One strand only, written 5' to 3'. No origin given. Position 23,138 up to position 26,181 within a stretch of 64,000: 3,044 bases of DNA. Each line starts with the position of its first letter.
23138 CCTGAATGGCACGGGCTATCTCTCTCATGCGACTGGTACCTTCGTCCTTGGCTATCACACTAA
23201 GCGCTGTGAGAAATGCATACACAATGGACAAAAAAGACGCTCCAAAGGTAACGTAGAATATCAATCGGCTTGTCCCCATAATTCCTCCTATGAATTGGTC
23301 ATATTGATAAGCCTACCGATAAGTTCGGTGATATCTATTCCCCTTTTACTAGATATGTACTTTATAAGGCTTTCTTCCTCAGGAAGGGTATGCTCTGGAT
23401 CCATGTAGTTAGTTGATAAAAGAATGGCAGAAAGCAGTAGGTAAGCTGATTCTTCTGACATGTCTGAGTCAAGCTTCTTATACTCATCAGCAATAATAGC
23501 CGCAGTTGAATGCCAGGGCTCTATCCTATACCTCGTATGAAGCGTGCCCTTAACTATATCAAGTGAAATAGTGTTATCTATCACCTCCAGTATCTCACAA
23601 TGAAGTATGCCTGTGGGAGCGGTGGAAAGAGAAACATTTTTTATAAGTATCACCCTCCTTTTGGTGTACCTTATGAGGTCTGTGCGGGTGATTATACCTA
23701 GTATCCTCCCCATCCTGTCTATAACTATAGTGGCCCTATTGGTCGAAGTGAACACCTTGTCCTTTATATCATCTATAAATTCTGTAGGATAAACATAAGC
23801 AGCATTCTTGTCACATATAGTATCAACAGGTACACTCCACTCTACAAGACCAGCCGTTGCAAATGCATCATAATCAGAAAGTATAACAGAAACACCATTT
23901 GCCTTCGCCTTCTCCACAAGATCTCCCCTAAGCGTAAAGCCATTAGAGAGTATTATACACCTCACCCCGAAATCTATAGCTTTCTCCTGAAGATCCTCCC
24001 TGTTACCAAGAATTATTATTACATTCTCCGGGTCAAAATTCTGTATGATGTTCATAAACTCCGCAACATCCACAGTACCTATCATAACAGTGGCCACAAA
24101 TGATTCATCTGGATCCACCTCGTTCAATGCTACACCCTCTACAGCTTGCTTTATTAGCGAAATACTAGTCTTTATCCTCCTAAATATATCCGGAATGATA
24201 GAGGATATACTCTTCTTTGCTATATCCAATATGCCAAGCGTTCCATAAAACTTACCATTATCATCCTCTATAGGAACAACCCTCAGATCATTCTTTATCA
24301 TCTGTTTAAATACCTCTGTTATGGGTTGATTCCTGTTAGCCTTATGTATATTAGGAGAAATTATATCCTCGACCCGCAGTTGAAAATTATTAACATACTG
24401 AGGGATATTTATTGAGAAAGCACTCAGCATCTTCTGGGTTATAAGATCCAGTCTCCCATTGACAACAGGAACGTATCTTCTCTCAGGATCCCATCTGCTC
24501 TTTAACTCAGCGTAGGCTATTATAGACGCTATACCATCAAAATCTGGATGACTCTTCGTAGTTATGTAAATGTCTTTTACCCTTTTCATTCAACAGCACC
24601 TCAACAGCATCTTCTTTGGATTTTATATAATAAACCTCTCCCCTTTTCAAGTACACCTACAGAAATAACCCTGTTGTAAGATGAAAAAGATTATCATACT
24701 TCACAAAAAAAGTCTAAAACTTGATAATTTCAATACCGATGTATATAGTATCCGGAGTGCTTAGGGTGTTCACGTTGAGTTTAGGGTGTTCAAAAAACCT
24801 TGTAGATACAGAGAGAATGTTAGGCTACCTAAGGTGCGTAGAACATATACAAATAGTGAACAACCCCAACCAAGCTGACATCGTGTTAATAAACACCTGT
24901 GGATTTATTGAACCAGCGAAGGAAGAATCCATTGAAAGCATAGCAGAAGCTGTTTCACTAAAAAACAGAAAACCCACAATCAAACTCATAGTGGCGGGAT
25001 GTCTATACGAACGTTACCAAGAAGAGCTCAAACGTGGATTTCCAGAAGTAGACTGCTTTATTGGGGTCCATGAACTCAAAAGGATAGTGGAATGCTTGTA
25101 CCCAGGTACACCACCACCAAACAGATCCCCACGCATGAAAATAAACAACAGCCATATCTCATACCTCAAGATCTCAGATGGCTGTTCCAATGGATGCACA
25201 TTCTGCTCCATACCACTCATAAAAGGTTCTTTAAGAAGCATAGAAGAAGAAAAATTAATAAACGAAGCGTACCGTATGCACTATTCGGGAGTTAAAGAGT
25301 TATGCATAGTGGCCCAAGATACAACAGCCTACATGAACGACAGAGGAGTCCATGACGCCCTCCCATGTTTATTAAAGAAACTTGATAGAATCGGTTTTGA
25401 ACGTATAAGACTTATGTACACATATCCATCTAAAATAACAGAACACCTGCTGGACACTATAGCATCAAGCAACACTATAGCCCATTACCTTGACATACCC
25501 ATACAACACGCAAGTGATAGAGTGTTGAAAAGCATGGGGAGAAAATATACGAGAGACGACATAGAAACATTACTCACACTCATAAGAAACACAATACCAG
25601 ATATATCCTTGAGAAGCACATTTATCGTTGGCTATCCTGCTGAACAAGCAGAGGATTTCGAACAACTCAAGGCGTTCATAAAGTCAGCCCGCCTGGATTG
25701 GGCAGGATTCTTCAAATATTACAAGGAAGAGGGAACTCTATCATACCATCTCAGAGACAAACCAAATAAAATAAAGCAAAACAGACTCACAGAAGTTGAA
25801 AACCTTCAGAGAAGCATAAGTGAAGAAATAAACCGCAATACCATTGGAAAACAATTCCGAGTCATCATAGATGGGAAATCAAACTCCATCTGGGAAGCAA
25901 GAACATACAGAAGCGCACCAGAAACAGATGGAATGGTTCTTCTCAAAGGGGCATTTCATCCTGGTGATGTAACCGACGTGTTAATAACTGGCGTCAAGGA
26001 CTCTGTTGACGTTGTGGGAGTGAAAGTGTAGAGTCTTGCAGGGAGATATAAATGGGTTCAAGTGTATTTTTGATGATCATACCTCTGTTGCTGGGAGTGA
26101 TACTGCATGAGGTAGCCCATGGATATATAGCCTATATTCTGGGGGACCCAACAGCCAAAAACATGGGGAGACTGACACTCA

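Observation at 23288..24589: Catalytically degenerate, DHHA2-less CBS-pyrophosphatase homolog directly upstream of the membrane H+-PPase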

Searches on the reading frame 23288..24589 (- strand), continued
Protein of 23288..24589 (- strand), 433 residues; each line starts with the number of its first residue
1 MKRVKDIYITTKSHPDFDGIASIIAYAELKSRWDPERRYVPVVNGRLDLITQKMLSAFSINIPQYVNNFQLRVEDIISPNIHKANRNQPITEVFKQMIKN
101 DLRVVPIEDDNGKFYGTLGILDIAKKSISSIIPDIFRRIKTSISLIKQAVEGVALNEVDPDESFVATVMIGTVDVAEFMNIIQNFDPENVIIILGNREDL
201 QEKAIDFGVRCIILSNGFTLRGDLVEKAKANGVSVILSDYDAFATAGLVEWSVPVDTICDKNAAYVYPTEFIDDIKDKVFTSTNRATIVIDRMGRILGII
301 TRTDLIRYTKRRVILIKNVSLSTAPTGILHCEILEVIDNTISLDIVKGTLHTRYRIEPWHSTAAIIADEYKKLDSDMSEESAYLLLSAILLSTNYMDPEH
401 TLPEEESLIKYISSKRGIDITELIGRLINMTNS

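Call 63: find_encoding_contigs(protein=P0074, flank=5000, max_places=3)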
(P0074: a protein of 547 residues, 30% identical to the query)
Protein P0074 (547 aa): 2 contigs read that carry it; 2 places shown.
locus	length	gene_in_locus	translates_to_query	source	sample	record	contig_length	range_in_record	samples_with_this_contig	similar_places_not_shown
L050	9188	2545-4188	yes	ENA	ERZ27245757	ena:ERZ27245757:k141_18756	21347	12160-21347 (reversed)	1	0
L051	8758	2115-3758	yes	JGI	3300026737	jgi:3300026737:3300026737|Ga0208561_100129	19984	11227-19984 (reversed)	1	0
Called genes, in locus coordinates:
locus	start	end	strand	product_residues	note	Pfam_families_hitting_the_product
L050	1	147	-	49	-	?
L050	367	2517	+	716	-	PF00580:UvrD-helicase, PF01443:Viral_helicase1 (faint), PF13245:AAA_19, PF13604:AAA_30 (faint), PF13361:UvrD_C, PF13538:UvrD_C_2, PF21196:PcrA_UvrD_tudor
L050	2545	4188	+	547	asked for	PF01368:DHH, PF00571:CBS, PF07085:DRTGG, PF00571:CBS, PF02833:DHHA2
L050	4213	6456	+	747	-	PF13187:Fer4_9 (weak), PF02906:Fe_hyd_lg_C, PF04060:FeS, PF00158:Sigma54_activat, PF14532:Sigma54_activ_2, PF07724:AAA_2, PF25601:AAA_lid_14, PF02954:HTH_8, +6 more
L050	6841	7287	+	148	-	PF01257:2Fe-2S_thioredx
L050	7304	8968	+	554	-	PF01257:2Fe-2S_thioredx, PF01512:Complex1_51K, PF10531:SLBB, PF10589:NADH_4Fe-4S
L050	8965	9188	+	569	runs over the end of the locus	PF00111:Fer2, PF13510:Fer2_4, PF10588:NADH-G_4Fe-4S_3, PF13237:Fer4_10 (faint), PF00037:Fer4 (faint), PF12838:Fer4_7 (weak), PF02906:Fe_hyd_lg_C, PF02256:Fe_hyd_SSU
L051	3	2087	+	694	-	?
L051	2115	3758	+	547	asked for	PF01368:DHH, PF00571:CBS, PF07085:DRTGG, PF00571:CBS, PF02833:DHHA2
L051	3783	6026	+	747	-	PF13187:Fer4_9 (weak), PF02906:Fe_hyd_lg_C, PF04060:FeS, PF00158:Sigma54_activat, PF14532:Sigma54_activ_2, PF07724:AAA_2, PF25601:AAA_lid_14, PF02954:HTH_8, +6 more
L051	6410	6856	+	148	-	PF01257:2Fe-2S_thioredx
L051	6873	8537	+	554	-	PF01257:2Fe-2S_thioredx, PF01512:Complex1_51K, PF10531:SLBB, PF10589:NADH_4Fe-4S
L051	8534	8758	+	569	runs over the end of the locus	PF00111:Fer2, PF13510:Fer2_4, PF10588:NADH-G_4Fe-4S_3, PF13237:Fer4_10 (faint), PF00037:Fer4 (faint), PF12838:Fer4_7 (weak), PF02906:Fe_hyd_lg_C, PF02256:Fe_hyd_SSU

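Call 64: search_protein_families(library=ncbifam, proteins=[P0016, P0031], max_evalue=1e-20)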
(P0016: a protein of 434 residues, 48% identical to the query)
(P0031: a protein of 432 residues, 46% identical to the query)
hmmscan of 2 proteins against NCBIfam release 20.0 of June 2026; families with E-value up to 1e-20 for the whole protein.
P0016 (434 aa): 11 families
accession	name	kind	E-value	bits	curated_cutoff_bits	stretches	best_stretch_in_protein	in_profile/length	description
NF011443.0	PRK14869.1-5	equivalog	4.4e-100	335.7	335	1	4-428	3-421/546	putative manganese-dependent inorganic diphosphatase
NF011442.0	PRK14869.1-4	equivalog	1e-92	311.3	400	1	4-428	3-420/543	putative manganese-dependent inorganic diphosphatase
NF011440.0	PRK14869.1-2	equivalog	5.8e-90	302.5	746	1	5-428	2-415/541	putative manganese-dependent inorganic diphosphatase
NF011441.0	PRK14869.1-3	equivalog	2.4e-87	293.8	753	1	6-428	4-420/548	putative manganese-dependent inorganic diphosphatase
NF011447.0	PRK14869.2-3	equivalog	3e-85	286.8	522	1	5-428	2-418/540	putative manganese-dependent inorganic diphosphatase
NF011445.0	PRK14869.2-1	equivalog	3.3e-84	283.3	483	1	5-430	3-424/548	putative manganese-dependent inorganic diphosphatase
NF011446.0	PRK14869.2-2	equivalog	2.4e-79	267.3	601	1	6-429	12-435/576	putative manganese-dependent inorganic diphosphatase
NF011448.0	PRK14869.2-4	equivalog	1.4e-64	218.4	562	1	3-428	7-437/563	putative manganese-dependent inorganic diphosphatase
NF011449.0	PRK14869.2-5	equivalog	9.1e-64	216.1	411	2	257-428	150-322/451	putative manganese-dependent inorganic diphosphatase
NF011444.0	PRK14869.1-6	equivalog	1.1e-62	212.4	1105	1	7-428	5-420/547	putative manganese-dependent inorganic diphosphatase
NF003877.0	PRK05427.1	equivalog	1.2e-36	126.7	283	1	311-429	66-184/308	manganese-dependent inorganic pyrophosphatase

P0031 (432 aa): 11 families
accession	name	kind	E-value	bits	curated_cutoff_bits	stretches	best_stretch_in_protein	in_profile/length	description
NF011443.0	PRK14869.1-5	equivalog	3.1e-101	339.5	335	1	4-426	3-421/546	putative manganese-dependent inorganic diphosphatase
NF011442.0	PRK14869.1-4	equivalog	1.2e-99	334.2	400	1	5-425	4-419/543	putative manganese-dependent inorganic diphosphatase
NF011440.0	PRK14869.1-2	equivalog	2.7e-93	313.4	746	1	6-425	3-414/541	putative manganese-dependent inorganic diphosphatase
NF011445.0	PRK14869.2-1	equivalog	5.4e-89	299.1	483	1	5-426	3-422/548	putative manganese-dependent inorganic diphosphatase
NF011441.0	PRK14869.1-3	equivalog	1.3e-88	298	753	1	6-425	4-419/548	putative manganese-dependent inorganic diphosphatase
NF011447.0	PRK14869.2-3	equivalog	4.5e-88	296.2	522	1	5-425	2-417/540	putative manganese-dependent inorganic diphosphatase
NF011446.0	PRK14869.2-2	equivalog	1.5e-84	284.5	601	1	5-426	11-434/576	putative manganese-dependent inorganic diphosphatase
NF011448.0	PRK14869.2-4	equivalog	2.6e-71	240.6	562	1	5-423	9-434/563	putative manganese-dependent inorganic diphosphatase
NF011444.0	PRK14869.1-6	equivalog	4.5e-66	223.6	1105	1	6-426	4-420/547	putative manganese-dependent inorganic diphosphatase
NF011449.0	PRK14869.2-5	equivalog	3.4e-64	217.5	411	2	268-426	164-322/451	putative manganese-dependent inorganic diphosphatase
NF003877.0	PRK05427.1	equivalog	1.5e-41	142.8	283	1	309-426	65-183/308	manganese-dependent inorganic pyrophosphatase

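Call 65: search_protein_families(library=pfam, proteins=[L009:9497-10210:+, P0016], max_evalue=0.001)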
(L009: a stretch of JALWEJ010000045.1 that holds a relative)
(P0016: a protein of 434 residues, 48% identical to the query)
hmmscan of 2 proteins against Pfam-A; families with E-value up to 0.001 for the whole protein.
L009:9497-10210:+ (237 aa): 1 family
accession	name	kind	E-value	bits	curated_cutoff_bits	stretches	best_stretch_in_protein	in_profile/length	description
PF01259.24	SAICAR_synt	-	3.9e-85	285.7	20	1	7-232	1-231/233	SAICAR synthetase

P0016 (434 aa): 3 families
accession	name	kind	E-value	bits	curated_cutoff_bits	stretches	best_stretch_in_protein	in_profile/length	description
PF00571.33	CBS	-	9.4e-21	74.3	24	2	73-126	1-54/57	CBS domain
PF07085.17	DRTGG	-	9e-17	61.3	25.2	1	146-252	2-103/105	DRTGG domain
PF01368.27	DHH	-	1.2e-14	55.1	28.1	1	6-390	1-125/125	DHH family, N-terminal domain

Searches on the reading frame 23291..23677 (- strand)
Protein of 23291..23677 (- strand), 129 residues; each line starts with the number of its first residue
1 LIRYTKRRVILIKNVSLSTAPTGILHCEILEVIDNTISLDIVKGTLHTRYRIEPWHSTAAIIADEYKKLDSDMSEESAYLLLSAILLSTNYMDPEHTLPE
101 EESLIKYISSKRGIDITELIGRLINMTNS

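Call 52: search_solved_structures(query=window:23291-23677:-, max_evalue=1, show_alignments=2)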
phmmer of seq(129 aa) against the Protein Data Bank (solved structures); distinct sequences matched with E-value up to 1: 5.
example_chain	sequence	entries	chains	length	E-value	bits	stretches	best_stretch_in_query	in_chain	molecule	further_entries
1wpn_A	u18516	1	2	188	0.0033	20.7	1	10-118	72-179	Manganese-dependent inorganic pyrophosphatase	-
2iw4_A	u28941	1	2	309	0.0045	20.2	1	11-118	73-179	MANGANESE-DEPENDENT INORGANIC PYROPHOSPHATASE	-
1k23_A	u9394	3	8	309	0.0057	19.9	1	11-118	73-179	Manganese-dependent inorganic pyrophosphatase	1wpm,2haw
1k20_A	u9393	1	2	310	0.16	15.2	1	10-118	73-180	Manganese-dependent inorganic pyrophosphatase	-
1i74_A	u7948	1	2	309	0.47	13.7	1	8-119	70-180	PROBABLE MANGANESE-DEPENDENT INORGANIC PYROPHOSPHATASE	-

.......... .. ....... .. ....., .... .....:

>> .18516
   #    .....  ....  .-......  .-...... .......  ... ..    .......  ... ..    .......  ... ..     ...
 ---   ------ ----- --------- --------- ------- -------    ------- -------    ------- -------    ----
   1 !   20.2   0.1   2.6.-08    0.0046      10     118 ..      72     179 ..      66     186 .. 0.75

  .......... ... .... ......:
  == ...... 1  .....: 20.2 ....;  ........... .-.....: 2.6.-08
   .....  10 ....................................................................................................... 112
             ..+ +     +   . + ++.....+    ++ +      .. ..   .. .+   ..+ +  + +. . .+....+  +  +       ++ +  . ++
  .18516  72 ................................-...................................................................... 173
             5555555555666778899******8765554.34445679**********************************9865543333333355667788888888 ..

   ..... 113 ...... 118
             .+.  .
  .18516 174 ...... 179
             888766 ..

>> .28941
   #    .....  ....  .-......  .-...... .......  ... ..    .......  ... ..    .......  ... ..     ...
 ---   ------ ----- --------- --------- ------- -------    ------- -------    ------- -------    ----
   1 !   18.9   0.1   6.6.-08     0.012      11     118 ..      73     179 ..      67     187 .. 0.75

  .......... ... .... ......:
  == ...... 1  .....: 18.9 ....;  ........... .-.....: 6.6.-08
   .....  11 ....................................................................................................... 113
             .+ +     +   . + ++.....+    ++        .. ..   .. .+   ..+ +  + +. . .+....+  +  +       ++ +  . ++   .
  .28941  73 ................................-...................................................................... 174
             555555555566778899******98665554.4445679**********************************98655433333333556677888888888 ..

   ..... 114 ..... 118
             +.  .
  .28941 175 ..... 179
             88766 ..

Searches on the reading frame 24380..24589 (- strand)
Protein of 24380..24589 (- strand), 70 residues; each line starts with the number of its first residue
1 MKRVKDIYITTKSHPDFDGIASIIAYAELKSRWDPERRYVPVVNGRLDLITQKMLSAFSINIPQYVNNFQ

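Call 53: search_solved_structures(query=window:24380-24589:-, max_evalue=10, show_alignments=3)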
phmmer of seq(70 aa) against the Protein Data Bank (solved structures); distinct sequences matched with E-value up to 10: 4.
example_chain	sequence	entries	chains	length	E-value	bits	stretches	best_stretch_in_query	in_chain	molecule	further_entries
9m0m_A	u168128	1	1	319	0.011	19.4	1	6-66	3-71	inorganic diphosphatase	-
1wpn_A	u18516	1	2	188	0.15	15.7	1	7-66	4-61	Manganese-dependent inorganic pyrophosphatase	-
2iw4_A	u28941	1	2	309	0.28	14.9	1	7-66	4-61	MANGANESE-DEPENDENT INORGANIC PYROPHOSPHATASE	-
1k23_A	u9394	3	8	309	0.29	14.9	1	7-66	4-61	Manganese-dependent inorganic pyrophosphatase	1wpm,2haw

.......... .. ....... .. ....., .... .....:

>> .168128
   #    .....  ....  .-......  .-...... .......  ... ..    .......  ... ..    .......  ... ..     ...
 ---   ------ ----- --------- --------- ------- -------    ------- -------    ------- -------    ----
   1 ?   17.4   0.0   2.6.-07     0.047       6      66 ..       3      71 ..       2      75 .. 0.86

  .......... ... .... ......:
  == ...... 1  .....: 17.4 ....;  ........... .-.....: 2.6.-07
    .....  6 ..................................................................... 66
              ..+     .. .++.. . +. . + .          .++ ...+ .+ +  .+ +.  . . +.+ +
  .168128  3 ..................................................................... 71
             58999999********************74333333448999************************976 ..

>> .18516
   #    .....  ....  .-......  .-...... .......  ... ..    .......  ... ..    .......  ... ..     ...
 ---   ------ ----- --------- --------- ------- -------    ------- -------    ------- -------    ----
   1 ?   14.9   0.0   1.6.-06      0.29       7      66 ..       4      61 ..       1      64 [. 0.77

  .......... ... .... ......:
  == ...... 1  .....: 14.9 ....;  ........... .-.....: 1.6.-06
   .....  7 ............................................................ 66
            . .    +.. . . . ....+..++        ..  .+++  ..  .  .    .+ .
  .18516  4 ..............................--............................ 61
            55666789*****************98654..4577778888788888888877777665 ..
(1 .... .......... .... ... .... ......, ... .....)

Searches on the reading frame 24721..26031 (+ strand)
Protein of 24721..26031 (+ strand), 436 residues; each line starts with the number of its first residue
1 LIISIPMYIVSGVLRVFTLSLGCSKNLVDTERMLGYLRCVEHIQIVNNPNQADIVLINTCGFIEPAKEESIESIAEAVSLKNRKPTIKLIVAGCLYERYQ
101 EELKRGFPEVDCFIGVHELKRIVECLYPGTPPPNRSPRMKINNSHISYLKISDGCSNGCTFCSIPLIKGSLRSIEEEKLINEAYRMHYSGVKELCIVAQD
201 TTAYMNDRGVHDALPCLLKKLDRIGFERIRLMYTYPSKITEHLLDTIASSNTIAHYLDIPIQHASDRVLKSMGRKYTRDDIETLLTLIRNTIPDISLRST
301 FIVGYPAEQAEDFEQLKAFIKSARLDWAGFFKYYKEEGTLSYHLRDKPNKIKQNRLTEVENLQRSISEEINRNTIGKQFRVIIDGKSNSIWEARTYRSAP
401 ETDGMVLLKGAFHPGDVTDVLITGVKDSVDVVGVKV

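Call 65: search_protein_families(library=pfam, proteins=[window:24721-26031:+], max_evalue=0.001)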
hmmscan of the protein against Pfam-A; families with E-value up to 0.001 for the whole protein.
window:24721-26031:+ (436 aa): 3 families
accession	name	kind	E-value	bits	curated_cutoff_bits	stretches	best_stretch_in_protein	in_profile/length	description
PF00919.26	UPF0004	-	1.3e-24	86.4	27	1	15-115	1-98/98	Uncharacterized protein family UPF0004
PF04055.27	Radical_SAM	-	2.5e-19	70.5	29.5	1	150-319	2-165/166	Radical SAM superfamily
PF18693.7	TRAM_2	-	7.9e-12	45.6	27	1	375-435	1-62/63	TRAM domain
